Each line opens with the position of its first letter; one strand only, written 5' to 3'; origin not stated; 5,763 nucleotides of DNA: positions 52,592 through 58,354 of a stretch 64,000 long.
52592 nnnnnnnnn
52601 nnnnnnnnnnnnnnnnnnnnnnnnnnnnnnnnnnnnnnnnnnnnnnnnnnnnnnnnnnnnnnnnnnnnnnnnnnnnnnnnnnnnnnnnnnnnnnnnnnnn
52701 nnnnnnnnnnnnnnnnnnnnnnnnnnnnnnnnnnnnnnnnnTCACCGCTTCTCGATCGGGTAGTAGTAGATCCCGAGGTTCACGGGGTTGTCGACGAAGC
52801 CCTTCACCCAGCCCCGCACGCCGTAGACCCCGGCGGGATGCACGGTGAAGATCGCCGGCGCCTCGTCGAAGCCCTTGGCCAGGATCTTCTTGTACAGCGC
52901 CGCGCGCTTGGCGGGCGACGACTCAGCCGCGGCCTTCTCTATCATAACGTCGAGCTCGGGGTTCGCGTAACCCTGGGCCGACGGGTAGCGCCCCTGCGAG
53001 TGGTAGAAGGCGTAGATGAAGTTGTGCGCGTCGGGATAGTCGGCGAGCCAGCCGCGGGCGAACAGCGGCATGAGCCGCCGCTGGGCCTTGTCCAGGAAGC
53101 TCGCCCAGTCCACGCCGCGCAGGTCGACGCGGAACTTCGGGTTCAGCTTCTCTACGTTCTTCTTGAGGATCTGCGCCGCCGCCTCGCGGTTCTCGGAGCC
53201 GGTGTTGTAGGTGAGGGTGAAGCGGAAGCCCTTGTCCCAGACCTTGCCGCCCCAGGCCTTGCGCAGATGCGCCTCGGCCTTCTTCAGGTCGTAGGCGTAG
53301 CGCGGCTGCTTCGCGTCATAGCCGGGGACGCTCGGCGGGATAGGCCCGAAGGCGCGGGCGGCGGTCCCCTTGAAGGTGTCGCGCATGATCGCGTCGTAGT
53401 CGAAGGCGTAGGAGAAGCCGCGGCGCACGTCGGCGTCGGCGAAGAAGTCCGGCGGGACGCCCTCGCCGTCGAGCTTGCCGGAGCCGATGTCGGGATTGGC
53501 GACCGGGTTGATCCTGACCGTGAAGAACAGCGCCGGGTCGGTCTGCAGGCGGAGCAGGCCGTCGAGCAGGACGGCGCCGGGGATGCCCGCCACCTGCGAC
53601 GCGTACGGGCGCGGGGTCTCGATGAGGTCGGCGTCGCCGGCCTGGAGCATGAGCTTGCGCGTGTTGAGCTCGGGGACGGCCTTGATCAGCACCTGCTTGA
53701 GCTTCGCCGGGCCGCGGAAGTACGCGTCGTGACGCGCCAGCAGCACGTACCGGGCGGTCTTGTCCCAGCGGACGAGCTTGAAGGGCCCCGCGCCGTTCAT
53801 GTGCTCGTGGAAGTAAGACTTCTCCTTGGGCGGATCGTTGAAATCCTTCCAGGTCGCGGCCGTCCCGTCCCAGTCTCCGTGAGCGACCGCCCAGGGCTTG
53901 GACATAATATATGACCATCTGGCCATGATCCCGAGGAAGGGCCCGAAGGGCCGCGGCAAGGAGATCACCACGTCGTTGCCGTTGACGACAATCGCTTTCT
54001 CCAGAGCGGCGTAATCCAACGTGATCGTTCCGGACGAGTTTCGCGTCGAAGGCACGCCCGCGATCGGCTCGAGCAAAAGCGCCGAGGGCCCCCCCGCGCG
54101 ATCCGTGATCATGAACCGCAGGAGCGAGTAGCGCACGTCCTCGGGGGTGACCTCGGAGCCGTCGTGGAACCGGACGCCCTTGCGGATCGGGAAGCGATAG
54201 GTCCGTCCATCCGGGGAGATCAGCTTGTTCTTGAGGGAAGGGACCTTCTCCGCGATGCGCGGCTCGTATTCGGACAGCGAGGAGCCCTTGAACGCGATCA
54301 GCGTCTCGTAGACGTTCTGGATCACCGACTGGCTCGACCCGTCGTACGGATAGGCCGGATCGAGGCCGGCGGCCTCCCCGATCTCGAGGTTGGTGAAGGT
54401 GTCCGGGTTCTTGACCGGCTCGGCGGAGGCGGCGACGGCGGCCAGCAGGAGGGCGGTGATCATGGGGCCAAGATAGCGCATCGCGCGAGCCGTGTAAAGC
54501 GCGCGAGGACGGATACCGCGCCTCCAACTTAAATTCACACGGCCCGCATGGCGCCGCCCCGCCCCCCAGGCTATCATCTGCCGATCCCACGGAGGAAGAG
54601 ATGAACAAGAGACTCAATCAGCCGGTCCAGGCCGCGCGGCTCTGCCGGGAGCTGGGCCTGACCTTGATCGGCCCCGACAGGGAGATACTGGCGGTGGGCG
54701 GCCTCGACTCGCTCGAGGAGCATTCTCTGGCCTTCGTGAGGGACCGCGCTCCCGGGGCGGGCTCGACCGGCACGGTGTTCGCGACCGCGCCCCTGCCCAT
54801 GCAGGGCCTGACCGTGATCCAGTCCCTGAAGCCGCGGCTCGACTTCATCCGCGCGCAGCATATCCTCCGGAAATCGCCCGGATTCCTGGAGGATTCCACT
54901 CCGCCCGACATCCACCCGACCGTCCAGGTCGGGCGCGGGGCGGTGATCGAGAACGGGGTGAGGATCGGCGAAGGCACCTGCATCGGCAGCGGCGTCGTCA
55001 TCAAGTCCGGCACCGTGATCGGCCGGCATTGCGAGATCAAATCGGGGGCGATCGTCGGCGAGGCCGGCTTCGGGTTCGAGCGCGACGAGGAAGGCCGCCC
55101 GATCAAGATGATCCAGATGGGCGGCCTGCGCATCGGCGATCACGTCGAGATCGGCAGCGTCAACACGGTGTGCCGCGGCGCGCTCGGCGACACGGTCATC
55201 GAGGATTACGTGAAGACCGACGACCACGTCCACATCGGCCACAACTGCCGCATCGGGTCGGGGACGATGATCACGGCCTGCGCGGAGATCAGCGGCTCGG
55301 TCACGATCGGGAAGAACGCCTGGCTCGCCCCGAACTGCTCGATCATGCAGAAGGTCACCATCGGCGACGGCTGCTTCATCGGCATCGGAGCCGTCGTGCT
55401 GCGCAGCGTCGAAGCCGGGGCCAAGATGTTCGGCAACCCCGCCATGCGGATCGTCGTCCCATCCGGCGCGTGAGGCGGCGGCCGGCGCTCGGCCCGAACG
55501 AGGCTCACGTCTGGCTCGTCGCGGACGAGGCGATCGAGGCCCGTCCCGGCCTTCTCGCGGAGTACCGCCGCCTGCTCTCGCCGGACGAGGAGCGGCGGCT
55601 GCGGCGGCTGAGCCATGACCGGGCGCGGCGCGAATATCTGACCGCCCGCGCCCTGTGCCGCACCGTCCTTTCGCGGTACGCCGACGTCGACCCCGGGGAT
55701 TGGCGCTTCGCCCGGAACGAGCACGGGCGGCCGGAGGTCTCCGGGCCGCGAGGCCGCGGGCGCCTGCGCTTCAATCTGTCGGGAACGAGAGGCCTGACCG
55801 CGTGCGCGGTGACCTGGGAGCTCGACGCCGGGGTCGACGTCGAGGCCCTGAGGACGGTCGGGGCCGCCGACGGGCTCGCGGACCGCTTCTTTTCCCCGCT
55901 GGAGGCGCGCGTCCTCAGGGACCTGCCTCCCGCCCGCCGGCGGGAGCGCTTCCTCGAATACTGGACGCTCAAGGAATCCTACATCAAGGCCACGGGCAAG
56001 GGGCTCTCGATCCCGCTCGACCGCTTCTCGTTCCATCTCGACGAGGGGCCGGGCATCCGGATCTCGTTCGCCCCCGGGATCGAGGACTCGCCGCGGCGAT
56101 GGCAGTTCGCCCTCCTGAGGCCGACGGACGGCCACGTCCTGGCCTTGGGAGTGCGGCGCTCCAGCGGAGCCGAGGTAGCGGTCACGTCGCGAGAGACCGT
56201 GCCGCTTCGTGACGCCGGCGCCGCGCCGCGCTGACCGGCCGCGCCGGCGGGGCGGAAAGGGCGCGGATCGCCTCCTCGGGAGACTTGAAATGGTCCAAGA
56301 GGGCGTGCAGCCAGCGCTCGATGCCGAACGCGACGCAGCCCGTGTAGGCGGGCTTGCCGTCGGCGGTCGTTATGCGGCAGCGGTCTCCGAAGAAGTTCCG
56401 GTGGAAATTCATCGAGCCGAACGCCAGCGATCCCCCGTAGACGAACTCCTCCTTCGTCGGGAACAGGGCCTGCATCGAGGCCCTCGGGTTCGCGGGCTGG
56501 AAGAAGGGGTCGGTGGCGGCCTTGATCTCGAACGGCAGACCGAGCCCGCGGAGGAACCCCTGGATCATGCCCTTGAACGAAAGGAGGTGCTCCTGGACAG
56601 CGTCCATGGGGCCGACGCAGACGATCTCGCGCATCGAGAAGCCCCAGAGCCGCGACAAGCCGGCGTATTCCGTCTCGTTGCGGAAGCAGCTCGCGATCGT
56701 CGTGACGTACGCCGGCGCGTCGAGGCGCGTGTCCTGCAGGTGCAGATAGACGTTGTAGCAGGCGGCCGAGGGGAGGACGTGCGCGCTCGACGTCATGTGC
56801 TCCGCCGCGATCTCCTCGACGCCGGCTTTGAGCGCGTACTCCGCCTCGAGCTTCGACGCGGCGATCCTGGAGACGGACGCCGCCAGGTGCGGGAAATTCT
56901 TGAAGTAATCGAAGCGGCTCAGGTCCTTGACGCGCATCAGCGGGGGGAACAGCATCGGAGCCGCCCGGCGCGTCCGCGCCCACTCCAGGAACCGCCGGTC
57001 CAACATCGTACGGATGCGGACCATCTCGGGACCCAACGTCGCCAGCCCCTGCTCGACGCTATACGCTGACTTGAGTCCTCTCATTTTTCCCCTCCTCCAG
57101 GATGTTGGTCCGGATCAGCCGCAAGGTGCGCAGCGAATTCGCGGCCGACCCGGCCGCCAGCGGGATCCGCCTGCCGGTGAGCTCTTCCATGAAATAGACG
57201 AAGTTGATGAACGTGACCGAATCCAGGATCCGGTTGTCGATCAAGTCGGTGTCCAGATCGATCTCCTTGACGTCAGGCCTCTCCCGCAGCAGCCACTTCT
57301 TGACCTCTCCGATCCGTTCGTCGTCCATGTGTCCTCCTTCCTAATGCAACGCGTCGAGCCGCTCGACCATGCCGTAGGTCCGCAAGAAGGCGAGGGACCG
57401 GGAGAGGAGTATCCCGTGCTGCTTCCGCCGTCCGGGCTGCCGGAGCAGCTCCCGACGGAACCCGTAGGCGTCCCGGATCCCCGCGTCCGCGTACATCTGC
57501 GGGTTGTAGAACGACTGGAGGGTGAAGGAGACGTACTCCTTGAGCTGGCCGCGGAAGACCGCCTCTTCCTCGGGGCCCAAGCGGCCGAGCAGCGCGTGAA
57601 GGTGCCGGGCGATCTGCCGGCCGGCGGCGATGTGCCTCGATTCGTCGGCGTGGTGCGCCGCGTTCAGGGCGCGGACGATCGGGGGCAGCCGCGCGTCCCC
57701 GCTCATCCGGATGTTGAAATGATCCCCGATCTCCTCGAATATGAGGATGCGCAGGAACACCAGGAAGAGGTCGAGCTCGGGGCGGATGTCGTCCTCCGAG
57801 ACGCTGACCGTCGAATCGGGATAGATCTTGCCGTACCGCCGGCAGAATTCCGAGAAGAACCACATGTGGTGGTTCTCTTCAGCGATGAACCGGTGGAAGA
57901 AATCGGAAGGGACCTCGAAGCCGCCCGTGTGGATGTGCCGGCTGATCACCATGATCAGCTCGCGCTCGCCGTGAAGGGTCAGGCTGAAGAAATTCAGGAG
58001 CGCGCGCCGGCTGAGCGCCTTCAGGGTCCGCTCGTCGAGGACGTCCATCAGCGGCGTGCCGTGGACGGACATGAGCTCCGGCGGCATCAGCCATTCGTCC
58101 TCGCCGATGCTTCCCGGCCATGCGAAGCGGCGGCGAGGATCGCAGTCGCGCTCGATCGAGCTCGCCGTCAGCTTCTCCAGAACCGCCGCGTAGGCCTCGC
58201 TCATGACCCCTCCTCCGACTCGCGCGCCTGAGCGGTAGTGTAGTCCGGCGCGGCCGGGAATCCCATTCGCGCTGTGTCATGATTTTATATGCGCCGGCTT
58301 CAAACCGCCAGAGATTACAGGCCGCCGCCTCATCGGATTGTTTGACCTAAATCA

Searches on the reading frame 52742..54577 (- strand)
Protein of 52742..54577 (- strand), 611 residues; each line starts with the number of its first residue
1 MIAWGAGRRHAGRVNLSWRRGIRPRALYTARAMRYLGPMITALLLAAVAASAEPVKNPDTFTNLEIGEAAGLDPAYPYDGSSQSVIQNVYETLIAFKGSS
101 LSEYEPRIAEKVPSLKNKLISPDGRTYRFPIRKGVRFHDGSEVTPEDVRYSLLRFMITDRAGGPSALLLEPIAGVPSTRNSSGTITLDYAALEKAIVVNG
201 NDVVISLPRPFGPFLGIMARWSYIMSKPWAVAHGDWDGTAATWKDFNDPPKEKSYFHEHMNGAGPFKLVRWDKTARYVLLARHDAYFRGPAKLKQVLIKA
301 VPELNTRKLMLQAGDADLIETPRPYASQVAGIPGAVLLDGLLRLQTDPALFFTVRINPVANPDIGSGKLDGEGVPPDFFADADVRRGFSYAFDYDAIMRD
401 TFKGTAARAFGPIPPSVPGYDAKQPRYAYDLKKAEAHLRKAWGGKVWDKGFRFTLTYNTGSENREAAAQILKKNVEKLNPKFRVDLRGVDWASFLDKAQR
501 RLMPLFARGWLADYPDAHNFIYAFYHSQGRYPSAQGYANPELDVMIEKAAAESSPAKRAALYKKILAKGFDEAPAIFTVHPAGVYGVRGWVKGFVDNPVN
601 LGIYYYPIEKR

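Call 9: search_protein_families(library=pfam, proteins=[window:52742-54577:-], max_evalue=0.001)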
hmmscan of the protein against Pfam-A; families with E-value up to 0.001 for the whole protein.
window:52742-54577:- (611 aa): 1 family
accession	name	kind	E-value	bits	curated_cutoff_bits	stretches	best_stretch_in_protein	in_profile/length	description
PF00496.27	SBP_bac_5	-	9.9e-74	249.1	32.4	1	104-530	2-366/368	Bacterial extracellular solute-binding proteins, family 5 Middle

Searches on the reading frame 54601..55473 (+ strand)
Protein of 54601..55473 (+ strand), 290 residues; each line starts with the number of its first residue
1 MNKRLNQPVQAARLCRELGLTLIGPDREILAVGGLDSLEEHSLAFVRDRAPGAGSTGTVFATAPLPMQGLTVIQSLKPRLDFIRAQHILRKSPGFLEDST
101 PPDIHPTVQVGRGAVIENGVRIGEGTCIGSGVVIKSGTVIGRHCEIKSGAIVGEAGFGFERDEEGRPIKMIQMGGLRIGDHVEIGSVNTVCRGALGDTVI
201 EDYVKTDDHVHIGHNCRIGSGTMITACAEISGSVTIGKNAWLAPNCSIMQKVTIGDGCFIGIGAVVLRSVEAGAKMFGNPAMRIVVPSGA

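Call 23: search_protein_families(library=pfam, proteins=[window:54601-55473:+], max_evalue=0.001)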
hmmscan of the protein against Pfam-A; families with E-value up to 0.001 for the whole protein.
window:54601-55473:+ (290 aa): 5 families
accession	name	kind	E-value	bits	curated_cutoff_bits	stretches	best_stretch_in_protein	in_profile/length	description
PF00132.30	Hexapep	-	1.5e-26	91.3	27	4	234-266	2-34/36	Bacterial transferase hexapeptide (six repeats)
PF25084.1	LbH_EIF2B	-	2.2e-11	44.2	54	2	205-267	17-76/105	EIF2B subunit epsilon LbH domain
PF14602.12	Hexapep_2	-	8.5e-09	35.4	27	0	210-248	2-32/34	Hexapeptide repeat of succinyl-transferase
PF24894.1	Hexapep_GlmU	-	0.0002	21.9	23.3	0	105-154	38-85/104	GlmU-like, C-terminal hexapeptide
PF21711.3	DCTN5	-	0.00091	19.4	40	0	108-240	27-138/182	Dynactin subunit 5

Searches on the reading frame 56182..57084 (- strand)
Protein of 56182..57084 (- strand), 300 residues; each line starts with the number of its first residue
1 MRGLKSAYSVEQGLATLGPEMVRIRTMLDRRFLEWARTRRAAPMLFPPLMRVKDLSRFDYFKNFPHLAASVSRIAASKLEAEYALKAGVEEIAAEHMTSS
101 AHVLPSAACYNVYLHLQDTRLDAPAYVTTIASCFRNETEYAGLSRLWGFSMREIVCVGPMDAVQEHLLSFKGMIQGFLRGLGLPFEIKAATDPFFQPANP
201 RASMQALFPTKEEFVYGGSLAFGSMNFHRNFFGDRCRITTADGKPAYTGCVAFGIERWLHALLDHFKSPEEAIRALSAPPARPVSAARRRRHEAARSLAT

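Call 23: search_protein_families(library=pfam, proteins=[window:56182-57084:-], max_evalue=0.001)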
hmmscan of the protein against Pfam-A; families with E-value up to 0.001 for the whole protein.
window:56182-57084:- (300 aa): 1 family
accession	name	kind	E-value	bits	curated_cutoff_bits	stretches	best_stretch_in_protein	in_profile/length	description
PF00587.30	tRNA-synt_2b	-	3.1e-10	40.9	29.3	1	109-265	21-178/179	tRNA synthetase class II core domain (G, H, P, S and T)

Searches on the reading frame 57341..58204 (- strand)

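Call 23: search_protein_families(library=pfam, proteins=[window:57341-58204:-], max_evalue=0.001)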
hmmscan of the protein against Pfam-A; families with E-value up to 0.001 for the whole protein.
window:57341-58204:- (287 aa): 1 family
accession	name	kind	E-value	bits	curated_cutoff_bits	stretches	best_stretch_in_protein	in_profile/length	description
PF11583.14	AurF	-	6.9e-30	104.6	29.6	1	3-277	2-281/282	P-aminobenzoate N-oxygenase AurF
